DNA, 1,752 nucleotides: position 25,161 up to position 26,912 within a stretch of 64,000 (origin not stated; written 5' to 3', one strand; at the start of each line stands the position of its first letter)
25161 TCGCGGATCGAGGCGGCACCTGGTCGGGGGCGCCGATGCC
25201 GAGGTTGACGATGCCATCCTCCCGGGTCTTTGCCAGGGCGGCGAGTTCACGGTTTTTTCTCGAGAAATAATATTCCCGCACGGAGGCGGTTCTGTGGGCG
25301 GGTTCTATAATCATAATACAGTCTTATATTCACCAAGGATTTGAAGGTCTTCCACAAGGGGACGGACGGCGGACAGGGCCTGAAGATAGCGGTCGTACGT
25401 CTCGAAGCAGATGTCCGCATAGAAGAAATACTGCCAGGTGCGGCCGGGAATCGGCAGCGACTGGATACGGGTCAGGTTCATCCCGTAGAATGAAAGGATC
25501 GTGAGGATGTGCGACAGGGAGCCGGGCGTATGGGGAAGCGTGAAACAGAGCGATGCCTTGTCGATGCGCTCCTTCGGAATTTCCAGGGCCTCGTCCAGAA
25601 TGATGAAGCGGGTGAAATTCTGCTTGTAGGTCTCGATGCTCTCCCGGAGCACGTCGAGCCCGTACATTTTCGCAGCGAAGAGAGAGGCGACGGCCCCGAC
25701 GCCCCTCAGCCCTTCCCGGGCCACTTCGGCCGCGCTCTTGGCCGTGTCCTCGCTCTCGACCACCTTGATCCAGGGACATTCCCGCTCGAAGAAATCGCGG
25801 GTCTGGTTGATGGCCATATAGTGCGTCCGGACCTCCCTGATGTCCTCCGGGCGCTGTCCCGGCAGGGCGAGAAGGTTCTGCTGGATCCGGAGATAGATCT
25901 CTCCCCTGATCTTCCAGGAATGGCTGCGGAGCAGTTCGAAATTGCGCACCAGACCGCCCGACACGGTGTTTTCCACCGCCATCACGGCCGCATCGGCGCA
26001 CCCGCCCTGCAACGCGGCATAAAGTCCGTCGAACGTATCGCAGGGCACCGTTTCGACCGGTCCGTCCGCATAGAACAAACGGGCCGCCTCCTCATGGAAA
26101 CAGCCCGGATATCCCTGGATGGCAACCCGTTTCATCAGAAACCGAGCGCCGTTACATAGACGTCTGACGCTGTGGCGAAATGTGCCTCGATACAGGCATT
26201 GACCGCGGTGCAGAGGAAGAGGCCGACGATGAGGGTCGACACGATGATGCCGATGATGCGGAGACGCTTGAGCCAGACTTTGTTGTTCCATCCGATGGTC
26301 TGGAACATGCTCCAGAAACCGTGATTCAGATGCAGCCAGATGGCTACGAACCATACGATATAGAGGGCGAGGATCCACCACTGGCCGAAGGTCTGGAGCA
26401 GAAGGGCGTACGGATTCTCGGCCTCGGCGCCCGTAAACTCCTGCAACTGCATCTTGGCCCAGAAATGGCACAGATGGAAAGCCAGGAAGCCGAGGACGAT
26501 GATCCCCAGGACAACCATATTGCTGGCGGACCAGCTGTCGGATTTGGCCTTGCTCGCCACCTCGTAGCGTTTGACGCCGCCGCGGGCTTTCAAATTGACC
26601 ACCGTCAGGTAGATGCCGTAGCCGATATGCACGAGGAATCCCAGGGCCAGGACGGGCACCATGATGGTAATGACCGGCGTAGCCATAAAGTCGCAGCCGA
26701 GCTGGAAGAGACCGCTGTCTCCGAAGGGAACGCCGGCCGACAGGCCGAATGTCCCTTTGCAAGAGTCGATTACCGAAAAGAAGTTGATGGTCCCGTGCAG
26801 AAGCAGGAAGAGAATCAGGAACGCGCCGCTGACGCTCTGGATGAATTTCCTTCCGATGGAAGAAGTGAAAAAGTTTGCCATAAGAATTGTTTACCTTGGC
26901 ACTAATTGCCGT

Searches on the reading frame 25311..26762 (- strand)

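Call 19: search_protein_families(library=pfam, proteins=[window:25311-26762:-])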
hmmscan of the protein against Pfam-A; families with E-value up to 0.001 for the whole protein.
window:25311-26762:- (483 aa): 1 family
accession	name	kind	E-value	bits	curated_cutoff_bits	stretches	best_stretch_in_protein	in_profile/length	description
PF00800.23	PDT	-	3e-47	161.2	25.2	1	213-390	1-177/181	Prephenate dehydratase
